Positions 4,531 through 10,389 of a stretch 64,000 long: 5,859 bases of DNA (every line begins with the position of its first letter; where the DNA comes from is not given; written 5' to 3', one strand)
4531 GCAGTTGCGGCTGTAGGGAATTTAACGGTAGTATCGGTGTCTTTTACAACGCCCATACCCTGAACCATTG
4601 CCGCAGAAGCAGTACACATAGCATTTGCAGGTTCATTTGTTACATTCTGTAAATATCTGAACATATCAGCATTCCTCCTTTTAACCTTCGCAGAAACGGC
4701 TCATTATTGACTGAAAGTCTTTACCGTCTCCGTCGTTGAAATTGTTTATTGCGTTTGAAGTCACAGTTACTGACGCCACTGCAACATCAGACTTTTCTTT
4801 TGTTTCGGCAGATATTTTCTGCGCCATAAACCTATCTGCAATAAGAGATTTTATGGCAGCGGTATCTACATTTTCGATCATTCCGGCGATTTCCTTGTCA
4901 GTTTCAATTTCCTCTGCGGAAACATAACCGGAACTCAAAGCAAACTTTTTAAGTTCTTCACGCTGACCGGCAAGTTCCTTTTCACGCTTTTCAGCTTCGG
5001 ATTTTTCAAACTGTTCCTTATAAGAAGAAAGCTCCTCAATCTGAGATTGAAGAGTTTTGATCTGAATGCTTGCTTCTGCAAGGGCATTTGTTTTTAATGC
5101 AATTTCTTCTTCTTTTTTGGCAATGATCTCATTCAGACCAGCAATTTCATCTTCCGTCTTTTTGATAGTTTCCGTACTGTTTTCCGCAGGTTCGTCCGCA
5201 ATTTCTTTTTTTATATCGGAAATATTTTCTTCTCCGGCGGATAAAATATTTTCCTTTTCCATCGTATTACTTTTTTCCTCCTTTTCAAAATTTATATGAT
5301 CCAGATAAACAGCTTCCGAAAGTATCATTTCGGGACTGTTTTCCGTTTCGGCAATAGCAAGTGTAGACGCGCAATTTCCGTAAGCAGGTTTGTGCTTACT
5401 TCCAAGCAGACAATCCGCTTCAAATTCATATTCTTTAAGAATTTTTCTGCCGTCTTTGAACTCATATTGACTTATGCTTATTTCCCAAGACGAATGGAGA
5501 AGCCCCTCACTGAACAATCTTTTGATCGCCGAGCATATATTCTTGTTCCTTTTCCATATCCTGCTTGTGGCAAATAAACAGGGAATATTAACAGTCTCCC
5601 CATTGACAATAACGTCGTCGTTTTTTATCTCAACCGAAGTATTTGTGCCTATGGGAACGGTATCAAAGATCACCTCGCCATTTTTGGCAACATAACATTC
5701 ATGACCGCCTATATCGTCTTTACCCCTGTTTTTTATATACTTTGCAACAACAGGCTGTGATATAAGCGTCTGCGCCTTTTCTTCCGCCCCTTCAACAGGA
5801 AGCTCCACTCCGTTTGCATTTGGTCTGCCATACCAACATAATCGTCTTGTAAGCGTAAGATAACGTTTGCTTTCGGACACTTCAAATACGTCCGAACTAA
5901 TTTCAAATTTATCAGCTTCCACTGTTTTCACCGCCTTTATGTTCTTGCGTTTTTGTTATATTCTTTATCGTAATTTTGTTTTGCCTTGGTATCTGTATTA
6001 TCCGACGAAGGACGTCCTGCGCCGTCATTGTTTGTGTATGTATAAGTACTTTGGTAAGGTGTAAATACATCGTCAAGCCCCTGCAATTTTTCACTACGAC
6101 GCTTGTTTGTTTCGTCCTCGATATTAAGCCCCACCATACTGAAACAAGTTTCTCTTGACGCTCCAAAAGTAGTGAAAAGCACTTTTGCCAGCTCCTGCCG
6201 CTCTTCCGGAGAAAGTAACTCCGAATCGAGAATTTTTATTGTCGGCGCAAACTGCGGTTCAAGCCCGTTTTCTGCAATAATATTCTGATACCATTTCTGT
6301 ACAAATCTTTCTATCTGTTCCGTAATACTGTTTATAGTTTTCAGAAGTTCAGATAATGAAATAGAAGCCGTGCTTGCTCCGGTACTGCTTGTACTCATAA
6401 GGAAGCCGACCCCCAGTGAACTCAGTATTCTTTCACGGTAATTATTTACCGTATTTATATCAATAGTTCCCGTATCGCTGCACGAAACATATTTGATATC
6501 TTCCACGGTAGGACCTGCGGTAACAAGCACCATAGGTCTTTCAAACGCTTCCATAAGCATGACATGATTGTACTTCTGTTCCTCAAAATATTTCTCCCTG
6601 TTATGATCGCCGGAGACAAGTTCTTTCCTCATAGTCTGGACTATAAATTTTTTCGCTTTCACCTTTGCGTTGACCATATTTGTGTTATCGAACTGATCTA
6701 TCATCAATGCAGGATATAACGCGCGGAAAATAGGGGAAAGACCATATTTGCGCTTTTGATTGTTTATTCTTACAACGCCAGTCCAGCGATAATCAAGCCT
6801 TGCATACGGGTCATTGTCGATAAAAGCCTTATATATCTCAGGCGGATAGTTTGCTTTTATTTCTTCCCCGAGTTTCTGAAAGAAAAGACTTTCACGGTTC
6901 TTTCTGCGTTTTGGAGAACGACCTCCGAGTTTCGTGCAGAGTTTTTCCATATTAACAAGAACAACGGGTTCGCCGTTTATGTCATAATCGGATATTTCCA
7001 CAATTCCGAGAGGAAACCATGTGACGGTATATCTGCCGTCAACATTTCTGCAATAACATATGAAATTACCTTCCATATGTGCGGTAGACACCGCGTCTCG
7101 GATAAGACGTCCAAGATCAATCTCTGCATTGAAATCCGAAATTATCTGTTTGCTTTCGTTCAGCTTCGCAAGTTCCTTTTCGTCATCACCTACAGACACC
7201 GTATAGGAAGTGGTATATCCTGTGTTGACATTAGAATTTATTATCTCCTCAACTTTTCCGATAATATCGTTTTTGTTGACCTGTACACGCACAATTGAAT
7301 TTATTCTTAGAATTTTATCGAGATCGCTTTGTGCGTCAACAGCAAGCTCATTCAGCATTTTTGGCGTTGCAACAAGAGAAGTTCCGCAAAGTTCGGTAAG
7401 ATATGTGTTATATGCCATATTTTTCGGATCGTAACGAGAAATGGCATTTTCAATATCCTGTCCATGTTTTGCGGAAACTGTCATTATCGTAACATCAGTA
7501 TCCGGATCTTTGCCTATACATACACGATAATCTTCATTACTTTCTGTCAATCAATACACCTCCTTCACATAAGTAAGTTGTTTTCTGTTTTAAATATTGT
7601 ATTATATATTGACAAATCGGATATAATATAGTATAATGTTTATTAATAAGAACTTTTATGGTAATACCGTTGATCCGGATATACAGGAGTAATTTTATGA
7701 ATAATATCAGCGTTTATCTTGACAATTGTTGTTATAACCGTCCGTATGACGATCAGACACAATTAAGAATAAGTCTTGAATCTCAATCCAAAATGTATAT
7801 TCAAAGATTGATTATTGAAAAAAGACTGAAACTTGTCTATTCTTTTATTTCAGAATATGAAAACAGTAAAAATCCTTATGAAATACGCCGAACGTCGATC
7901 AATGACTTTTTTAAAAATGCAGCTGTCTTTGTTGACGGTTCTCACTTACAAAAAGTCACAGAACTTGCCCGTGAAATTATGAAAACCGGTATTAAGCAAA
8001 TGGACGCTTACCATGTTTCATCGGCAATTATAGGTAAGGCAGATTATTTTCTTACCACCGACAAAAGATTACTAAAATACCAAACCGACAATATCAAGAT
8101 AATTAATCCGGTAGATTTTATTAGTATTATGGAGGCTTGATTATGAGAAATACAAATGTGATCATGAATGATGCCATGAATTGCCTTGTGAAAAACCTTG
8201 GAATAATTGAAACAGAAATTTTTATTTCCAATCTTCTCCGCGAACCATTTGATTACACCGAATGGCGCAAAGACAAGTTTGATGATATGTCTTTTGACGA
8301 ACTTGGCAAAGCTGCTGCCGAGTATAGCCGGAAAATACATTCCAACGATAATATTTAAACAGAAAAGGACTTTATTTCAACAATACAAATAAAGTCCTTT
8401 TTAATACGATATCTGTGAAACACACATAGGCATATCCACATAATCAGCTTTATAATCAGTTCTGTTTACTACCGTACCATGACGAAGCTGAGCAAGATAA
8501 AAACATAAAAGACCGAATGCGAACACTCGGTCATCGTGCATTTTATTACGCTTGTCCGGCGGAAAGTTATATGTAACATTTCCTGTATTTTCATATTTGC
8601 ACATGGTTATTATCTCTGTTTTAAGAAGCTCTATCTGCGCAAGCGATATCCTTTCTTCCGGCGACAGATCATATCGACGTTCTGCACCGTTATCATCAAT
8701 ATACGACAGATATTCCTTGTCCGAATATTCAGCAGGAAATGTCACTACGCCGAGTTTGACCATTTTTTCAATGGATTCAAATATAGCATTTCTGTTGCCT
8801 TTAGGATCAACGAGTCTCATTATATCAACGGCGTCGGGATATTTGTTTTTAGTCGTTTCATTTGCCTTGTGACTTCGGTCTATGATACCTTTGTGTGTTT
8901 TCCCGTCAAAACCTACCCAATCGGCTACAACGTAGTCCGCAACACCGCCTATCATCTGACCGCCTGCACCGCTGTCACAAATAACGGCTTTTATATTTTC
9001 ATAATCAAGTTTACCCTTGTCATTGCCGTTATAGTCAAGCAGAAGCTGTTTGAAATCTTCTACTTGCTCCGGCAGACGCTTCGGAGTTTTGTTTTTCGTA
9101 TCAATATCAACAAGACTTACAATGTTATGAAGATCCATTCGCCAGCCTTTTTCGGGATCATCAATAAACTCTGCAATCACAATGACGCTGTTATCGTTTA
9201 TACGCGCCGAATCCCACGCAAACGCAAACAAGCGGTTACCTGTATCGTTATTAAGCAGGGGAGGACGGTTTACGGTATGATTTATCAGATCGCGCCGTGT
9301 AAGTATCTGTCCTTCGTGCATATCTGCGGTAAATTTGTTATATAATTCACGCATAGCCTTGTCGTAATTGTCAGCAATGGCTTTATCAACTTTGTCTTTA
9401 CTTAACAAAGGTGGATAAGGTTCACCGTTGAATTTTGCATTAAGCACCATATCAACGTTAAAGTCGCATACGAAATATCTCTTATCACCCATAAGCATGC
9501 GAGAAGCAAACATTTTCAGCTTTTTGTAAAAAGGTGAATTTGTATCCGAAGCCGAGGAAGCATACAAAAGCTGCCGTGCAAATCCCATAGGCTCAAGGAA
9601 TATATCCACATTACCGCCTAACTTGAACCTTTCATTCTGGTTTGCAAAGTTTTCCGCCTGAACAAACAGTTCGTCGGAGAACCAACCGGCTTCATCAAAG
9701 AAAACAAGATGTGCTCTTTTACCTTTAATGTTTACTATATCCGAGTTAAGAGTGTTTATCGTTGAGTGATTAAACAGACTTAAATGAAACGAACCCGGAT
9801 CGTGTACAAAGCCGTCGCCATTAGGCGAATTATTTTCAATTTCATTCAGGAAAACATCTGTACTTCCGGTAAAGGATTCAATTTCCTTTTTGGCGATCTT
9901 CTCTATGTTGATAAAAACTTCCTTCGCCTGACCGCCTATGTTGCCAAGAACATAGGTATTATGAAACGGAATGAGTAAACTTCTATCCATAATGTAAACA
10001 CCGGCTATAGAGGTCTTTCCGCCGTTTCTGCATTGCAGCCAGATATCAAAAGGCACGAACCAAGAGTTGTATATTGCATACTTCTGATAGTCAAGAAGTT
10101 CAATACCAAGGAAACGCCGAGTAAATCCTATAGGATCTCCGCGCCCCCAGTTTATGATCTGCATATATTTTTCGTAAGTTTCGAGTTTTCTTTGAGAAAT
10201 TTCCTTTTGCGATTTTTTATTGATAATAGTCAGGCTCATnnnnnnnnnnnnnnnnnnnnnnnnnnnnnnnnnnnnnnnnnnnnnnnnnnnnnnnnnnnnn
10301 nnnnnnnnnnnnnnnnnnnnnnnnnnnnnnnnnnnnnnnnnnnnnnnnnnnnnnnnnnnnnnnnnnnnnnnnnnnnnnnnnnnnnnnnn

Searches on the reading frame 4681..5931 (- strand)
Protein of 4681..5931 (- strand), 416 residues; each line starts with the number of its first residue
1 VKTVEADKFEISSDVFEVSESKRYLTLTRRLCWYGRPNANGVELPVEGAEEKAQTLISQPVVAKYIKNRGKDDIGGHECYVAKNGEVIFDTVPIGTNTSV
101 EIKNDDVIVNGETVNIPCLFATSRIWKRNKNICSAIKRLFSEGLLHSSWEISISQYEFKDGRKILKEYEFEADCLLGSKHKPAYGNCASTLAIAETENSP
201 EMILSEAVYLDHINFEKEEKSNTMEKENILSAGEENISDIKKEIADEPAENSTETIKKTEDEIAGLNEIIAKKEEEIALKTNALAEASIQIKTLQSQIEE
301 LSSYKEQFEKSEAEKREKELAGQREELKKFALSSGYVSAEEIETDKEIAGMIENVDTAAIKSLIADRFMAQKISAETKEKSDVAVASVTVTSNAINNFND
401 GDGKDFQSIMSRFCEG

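Call 50: search_protein_families(library=phrogs, proteins=[window:4681-5931:-], max_evalue=0.00001)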
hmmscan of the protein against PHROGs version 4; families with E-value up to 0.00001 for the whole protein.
window:4681-5931:- (416 aa): 1 family
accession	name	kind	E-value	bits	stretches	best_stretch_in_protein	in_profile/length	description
phrog_3313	-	unknown function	5.8e-23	82.7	1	37-260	35-263/480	-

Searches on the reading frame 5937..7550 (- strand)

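Call 50: search_protein_families(library=phrogs, proteins=[window:5937-7550:-], max_evalue=0.00001)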
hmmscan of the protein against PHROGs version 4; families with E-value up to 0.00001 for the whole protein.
window:5937-7550:- (537 aa): 1 family
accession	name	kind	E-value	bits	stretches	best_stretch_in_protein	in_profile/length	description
phrog_2739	-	head and packaging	9.1e-33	114.6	1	83-534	64-498/501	portal protein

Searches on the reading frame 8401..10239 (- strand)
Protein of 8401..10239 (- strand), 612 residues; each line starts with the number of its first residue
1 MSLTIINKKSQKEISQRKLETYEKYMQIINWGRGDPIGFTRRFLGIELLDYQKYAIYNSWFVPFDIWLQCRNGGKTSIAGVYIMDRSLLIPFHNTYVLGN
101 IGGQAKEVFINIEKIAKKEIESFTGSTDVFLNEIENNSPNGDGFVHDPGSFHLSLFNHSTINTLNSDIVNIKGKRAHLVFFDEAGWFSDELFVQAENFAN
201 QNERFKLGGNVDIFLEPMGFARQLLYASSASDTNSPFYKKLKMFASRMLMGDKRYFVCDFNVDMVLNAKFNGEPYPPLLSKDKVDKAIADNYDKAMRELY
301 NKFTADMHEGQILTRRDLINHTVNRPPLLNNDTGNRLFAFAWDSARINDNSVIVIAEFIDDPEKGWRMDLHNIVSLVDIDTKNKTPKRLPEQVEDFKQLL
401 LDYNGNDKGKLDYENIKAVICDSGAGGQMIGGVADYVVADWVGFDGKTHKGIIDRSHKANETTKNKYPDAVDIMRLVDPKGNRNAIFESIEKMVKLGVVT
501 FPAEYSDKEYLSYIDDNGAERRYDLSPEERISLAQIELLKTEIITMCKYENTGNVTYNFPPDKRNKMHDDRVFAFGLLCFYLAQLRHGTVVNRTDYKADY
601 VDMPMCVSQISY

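Call 50: search_protein_families(library=phrogs, proteins=[window:8401-10239:-], max_evalue=0.00001)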
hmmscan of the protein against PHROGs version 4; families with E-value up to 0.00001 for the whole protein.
window:8401-10239:- (612 aa): 2 families
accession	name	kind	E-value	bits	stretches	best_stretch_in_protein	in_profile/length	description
phrog_2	-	head and packaging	8e-16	58.9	1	19-584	248-596/807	terminase large subunit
phrog_9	-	head and packaging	8.9e-06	25.8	0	41-263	198-396/812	terminase large subunit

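Call 76: find_related_loci(query=window:8401-10239:-, collection=genome_contigs, flank=2000)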
Query window:8401-10239:- (612 aa) in genome_contigs; peptide patterns used: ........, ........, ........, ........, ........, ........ (x = any residue, [..] = any of these).
83 stretches matched a pattern; 1 encode a relative of the query (tblastn E <= 1e-3); 1 distinct loci.
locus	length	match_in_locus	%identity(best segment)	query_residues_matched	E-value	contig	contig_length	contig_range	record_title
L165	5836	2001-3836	75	1-612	0e+0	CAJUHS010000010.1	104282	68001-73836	MAG TPA_asm: uncultured Oscillospiraceae bacterium isolate MGBC137711 genome assembly, contig: MGBC137711.10, whole geno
